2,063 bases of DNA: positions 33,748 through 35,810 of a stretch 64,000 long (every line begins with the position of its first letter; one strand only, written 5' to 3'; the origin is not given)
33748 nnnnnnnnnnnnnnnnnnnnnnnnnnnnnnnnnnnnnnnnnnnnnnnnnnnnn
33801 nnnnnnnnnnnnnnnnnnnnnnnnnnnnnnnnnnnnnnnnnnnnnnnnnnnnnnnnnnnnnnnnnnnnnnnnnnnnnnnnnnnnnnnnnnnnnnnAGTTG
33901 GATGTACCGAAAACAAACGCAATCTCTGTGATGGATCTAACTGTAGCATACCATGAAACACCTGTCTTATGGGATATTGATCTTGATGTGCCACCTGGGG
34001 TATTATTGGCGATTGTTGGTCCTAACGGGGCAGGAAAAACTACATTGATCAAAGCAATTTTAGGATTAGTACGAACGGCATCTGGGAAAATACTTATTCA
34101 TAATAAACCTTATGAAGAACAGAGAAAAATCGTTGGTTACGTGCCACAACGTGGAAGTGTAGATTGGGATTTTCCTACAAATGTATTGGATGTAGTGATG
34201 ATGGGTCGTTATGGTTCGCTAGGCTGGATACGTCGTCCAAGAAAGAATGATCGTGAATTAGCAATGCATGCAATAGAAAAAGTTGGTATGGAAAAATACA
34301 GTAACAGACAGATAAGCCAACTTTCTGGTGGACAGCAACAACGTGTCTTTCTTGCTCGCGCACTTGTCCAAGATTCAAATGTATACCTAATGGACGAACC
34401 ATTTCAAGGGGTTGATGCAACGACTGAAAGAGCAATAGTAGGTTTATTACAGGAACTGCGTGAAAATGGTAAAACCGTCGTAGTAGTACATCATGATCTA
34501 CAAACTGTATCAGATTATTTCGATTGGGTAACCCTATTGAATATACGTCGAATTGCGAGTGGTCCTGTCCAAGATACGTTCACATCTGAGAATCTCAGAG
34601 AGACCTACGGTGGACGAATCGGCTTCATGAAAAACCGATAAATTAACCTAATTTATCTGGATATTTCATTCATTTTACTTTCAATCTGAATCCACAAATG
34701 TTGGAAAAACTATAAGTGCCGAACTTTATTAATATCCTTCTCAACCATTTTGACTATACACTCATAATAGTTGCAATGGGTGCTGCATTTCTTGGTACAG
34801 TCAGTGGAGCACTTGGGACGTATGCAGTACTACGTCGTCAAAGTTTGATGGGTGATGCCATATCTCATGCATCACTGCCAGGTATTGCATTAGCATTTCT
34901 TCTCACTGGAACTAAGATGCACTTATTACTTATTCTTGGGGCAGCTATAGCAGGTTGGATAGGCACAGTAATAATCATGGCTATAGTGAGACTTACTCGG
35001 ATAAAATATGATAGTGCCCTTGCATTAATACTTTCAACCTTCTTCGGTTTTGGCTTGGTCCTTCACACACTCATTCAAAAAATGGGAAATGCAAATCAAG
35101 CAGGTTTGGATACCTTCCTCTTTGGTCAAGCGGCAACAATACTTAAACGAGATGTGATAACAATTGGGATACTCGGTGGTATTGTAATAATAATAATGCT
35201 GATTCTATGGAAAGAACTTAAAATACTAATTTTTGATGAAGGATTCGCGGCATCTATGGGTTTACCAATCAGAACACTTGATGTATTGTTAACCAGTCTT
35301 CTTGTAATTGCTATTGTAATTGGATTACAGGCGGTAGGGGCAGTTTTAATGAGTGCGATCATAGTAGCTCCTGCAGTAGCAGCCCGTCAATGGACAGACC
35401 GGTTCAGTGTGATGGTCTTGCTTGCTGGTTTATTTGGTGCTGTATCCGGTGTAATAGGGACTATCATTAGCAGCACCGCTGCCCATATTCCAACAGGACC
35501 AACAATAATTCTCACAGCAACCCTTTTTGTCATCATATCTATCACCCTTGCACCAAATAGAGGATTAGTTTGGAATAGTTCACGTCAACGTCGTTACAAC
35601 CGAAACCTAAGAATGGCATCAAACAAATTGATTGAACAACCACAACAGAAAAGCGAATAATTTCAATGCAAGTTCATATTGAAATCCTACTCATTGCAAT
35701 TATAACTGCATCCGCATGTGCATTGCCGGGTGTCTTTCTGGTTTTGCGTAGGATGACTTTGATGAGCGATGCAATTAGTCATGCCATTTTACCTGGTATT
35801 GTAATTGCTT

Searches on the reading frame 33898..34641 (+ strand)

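Call 11: search_protein_families(library=pfam, proteins=[window:33898-34641:+], max_evalue=0.001)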
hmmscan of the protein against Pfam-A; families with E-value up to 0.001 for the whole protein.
window:33898-34641:+ (247 aa): 6 families
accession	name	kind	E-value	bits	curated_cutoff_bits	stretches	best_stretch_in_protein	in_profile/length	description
PF00005.33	ABC_tran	-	1.6e-31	110.2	25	1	26-169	3-136/137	ABC transporter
PF13304.12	AAA_21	-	3e-11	44.4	27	1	37-74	2-45/304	AAA domain, putative AbiEii toxin, Type IV TA system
PF02463.25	SMC_N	-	4.3e-09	36.6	40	1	37-200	27-199/220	RecF/RecN/SMC N terminal domain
PF13476.12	AAA_23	-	2.3e-05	25.6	27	1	36-55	21-40/201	AAA domain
PF03029.23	ATP_bind_1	-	0.00076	19.8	27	0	39-59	1-21/240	Conserved hypothetical ATP binding protein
PF13555.12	AAA_29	-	0.00082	19.5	27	0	36-58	24-46/61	P-loop containing region of AAA domain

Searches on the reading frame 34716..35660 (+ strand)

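Call 11: search_protein_families(library=pfam, proteins=[window:34716-35660:+], max_evalue=0.001)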
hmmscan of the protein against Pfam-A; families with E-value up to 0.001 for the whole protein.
window:34716-35660:+ (314 aa): 2 families
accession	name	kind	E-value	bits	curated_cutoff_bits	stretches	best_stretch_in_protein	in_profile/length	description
PF00950.22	ABC-3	-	9e-69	232.3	20.1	1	16-277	5-256/258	ABC 3 transport family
PF01032.23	FecCD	-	1.9e-07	30.9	26.5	1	49-274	79-304/311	FecCD transport family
